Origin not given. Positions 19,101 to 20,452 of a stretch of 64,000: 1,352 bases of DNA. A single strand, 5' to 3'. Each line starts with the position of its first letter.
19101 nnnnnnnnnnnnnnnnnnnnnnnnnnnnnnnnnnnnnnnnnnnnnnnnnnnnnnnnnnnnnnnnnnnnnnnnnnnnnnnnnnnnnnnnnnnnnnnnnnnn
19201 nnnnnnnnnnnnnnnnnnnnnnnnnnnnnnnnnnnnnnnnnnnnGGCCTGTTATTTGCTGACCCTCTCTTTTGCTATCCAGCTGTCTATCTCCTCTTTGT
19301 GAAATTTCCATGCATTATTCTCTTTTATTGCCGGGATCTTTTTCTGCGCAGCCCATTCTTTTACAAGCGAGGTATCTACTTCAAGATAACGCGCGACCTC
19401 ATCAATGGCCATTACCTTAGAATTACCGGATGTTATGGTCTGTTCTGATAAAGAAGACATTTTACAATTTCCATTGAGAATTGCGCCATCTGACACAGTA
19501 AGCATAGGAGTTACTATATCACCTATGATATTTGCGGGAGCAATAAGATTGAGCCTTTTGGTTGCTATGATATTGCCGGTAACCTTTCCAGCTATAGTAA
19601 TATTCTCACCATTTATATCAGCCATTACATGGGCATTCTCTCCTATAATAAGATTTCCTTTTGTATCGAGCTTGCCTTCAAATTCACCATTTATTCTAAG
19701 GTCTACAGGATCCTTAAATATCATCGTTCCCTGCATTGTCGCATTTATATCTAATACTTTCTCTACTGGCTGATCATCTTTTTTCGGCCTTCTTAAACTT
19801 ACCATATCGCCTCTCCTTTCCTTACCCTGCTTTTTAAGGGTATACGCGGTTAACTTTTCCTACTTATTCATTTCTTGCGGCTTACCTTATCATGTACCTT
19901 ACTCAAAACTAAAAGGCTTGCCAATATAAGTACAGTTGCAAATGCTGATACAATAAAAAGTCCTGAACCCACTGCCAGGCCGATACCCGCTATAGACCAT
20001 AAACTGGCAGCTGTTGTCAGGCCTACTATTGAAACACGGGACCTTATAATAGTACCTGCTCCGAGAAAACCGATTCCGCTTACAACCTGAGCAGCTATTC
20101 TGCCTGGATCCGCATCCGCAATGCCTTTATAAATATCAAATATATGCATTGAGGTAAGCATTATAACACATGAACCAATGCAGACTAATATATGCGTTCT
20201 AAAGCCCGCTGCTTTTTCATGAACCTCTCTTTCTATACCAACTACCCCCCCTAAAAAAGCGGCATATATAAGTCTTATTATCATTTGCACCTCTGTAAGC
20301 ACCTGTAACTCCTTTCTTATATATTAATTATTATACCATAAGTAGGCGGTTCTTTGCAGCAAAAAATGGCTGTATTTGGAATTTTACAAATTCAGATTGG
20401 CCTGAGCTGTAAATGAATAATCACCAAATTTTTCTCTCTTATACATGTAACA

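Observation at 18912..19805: Bactofilin fused to an excisionase-type HTH, next to a paralogous HTH-transmembrane protein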

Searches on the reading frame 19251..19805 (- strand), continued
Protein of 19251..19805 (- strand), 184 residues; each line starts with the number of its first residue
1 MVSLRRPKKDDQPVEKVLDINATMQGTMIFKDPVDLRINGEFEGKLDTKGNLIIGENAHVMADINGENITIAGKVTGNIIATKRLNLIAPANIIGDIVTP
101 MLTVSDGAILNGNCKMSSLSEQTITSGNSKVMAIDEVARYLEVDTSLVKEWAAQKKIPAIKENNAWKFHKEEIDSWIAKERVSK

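Call 55: fold_search(model_id=the predicted structure, library=pdb)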
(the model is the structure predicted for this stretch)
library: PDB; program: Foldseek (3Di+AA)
matches with E <= 10: 556; with E <= 0.001: 0
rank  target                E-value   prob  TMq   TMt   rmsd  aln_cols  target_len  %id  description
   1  2n3d_MODEL_1_A        1.4e-03  1.00  0.48  0.82   2.0        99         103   25  Atomic structure of the cytoskeletal bactofilin BacA revealed by solid-state NMR (released 2015-12-16)
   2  6rib_A                9.6e-03  1.00  0.42  0.75   5.3       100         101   24  Cryo-EM reconstruction of Thermus thermophilus bactofilin double helical filaments (released 2019-07-17)
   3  6ama_B                4.1e-02  1.00  0.26  0.76   1.8        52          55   23  Structure of S. coelicolor/S. venezuelae BldC-smeA-ssfA complex to 3.09 Angstrom (released 2018-03-28)
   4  6ama_H                6.7e-02  1.00  0.25  0.74   1.5        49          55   24  Structure of S. coelicolor/S. venezuelae BldC-smeA-ssfA complex to 3.09 Angstrom (released 2018-03-28)
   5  6ama_P                8.8e-02  1.00  0.26  0.75   1.7        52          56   23  Structure of S. coelicolor/S. venezuelae BldC-smeA-ssfA complex to 3.09 Angstrom (released 2018-03-28)
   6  6ama_Y                8.8e-02  1.00  0.26  0.74   2.1        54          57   22  Structure of S. coelicolor/S. venezuelae BldC-smeA-ssfA complex to 3.09 Angstrom (released 2018-03-28)
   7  5i44_A                9.2e-02  1.00  0.24  0.58   3.3        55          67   25  Structure of RacA-DNA complex; P21 form (released 2016-05-04)
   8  5i44_I                1.0e-01  1.00  0.23  0.58   3.5        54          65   26  Structure of RacA-DNA complex; P21 form (released 2016-05-04)
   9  6ama_A                1.3e-01  1.00  0.25  0.75   1.6        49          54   24  Structure of S. coelicolor/S. venezuelae BldC-smeA-ssfA complex to 3.09 Angstrom (released 2018-03-28)
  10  5i44_B                1.7e-01  1.00  0.25  0.59   3.5        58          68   26  Structure of RacA-DNA complex; P21 form (released 2016-05-04)
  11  5i44_G                1.8e-01  1.00  0.24  0.59   3.4        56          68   25  Structure of RacA-DNA complex; P21 form (released 2016-05-04)
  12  6amk_A                2.0e-01  1.00  0.25  0.80   1.4        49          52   24  Structure of Streptomyces venezuelae BldC-whiI opt complex (released 2018-03-28)
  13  6amk_B                2.1e-01  1.00  0.24  0.79   1.6        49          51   24  Structure of Streptomyces venezuelae BldC-whiI opt complex (released 2018-03-28)
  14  5i44_K                2.7e-01  1.00  0.25  0.60   3.3        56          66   25  Structure of RacA-DNA complex; P21 form (released 2016-05-04)
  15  5i41                  3.0e-01  0.99  0.23  0.53   3.6        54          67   26  Structure of the apo RacA DNA binding domain (released 2016-05-04)
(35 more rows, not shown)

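Call 63: search_solved_structures(query=A1, max_evalue=0.01, show_alignments=3)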
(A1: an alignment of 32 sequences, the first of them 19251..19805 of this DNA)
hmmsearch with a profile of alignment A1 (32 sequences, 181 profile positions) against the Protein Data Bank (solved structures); distinct sequences matched with E-value up to 0.01: 2.
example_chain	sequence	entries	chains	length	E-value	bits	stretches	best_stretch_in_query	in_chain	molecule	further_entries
2n3d_A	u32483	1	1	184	1.7e-10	44.3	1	32-112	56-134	Bactofilin A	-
6ria_A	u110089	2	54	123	1e-07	35.2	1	33-114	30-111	bactofilin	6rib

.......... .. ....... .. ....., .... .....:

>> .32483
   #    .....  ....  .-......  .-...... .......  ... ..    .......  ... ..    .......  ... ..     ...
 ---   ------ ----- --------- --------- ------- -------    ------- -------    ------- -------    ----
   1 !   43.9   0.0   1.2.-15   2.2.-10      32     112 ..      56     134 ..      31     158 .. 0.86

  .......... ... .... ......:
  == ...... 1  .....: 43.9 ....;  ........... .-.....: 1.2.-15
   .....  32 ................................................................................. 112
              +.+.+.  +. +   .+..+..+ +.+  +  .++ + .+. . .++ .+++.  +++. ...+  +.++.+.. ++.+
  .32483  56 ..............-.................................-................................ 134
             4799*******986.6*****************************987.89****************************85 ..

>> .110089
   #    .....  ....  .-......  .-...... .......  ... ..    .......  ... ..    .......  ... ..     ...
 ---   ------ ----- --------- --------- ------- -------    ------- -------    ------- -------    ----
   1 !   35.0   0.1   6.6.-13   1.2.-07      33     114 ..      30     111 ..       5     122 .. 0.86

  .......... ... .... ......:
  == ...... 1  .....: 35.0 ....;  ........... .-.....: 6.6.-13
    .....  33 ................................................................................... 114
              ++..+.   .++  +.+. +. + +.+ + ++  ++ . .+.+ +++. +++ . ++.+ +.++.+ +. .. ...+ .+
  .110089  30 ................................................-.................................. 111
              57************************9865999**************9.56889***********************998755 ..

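Call 69: search_protein_families(library=padloc, proteins=[window:19251-19805:-], max_evalue=0.01)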
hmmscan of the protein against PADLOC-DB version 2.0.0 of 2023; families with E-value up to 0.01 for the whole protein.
window:19251-19805:- (184 aa): 1 family
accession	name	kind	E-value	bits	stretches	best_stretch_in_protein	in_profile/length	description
PDLC04133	mad1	-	1.4e-06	26.5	1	128-180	2-54/60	mads_1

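Call 70: search_protein_families(library=phrogs, proteins=[window:19251-19805:-], max_evalue=0.01)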
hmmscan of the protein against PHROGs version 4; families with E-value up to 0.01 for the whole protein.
window:19251-19805:- (184 aa): 5 families
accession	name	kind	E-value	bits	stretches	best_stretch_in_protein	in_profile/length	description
phrog_66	-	integration and excision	1.6e-07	32.3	1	114-181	76-144/412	excisionase and transcriptional regulator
phrog_7338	-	unknown function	5.8e-07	30.7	1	124-180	23-80/87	-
phrog_15534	-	DNA, RNA and nucleotide metabolism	2.6e-06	28.9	1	126-180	39-91/93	HTH DNA binding protein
phrog_25262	-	unknown function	2.9e-05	25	1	125-183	28-87/106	-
phrog_10045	-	DNA, RNA and nucleotide metabolism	0.0021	18.9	1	121-179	10-69/74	HTH DNA binding protein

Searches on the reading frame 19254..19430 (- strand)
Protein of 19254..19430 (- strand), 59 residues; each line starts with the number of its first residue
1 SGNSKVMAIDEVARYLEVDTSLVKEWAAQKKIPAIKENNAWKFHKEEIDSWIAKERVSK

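Call 23: search_solved_structures(query=window:19254-19430:-, max_evalue=10, show_alignments=4)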
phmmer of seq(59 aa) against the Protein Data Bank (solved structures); distinct sequences matched with E-value up to 10: 0.

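Call 25: find_homologous_proteins(query=window:19254-19430:-, max_evalue=0.01)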
Query seq(59 aa): no candidate shares three 5-residue words with the query. No homologue found.

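Call 30: search_solved_structures(query=A2, max_evalue=10, show_alignments=4)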
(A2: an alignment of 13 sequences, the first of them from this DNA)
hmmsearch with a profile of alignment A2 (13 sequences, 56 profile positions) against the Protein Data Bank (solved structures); distinct sequences matched with E-value up to 10: 7.
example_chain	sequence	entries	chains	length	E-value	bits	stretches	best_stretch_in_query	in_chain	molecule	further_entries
5i41_B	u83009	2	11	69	0.066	16.2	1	4-36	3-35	Chromosome-anchoring protein RacA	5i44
6amk_A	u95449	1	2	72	0.11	15.5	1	5-35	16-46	Putative DNA-binding protein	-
6ama_A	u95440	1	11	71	0.12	15.3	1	4-35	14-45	Putative DNA-binding protein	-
5w8y_A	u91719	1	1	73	0.23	14.4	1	6-33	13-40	protein XPH1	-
3bd1_A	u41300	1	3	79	0.48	13.4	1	6-34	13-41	Cro protein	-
7k86_A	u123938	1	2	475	0.83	12.6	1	5-22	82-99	Glutamate--tRNA ligase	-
4j2n_A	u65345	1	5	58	2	11.4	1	6-34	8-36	Gp37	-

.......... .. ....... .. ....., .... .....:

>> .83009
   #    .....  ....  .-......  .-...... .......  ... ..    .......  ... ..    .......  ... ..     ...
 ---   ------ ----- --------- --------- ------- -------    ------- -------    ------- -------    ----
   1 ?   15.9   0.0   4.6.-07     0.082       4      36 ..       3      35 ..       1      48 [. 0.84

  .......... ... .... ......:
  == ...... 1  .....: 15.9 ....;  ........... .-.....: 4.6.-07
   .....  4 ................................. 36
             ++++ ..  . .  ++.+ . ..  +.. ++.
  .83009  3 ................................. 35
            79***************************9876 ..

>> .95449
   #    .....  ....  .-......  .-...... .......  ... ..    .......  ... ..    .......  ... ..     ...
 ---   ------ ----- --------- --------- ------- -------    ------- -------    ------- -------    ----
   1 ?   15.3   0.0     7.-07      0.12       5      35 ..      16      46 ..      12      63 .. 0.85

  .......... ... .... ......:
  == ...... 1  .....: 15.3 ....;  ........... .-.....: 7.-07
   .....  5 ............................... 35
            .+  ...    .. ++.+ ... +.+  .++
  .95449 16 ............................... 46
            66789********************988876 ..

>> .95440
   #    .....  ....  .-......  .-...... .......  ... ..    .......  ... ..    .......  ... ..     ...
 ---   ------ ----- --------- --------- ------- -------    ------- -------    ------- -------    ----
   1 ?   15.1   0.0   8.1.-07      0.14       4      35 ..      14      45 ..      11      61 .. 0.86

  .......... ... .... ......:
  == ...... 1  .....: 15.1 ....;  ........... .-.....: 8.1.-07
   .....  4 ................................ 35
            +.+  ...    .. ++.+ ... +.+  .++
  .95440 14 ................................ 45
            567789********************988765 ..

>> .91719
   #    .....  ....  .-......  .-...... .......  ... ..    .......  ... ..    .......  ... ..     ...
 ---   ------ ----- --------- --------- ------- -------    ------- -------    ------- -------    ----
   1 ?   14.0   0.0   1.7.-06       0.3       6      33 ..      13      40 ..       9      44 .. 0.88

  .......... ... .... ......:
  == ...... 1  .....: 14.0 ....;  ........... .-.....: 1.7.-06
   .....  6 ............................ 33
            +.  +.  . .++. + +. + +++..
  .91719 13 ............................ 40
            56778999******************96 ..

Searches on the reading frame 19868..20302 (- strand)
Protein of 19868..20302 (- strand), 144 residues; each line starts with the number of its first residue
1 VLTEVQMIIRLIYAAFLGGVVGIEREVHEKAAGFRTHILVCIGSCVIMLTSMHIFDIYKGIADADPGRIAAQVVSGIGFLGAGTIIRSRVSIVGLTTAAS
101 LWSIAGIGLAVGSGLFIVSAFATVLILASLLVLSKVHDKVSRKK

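Call 3: search_protein_families(library=pfam, proteins=[window:19868-20302:-], max_evalue=1)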
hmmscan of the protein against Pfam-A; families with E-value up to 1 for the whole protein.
window:19868-20302:- (144 aa): 1 family
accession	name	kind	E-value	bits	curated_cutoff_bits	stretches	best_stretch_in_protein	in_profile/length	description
PF02308.21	MgtC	-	1.7e-40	138.6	31.4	1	11-138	1-120/121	MgtC family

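Call 4: search_protein_families(library=ncbifam, proteins=[window:19868-20302:-], max_evalue=1)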
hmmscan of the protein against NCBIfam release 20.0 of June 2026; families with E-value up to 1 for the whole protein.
window:19868-20302:- (144 aa): 2 families
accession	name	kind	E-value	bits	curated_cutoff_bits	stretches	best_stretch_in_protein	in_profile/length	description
NF007431.0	PRK09977.1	equivalog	3.3e-38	131.5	214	1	6-139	4-139/215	MgtC/SapB family protein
NF011912.0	PRK15385.1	equivalog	1.1e-29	103.4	255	1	7-138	10-134/231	MgtC family protein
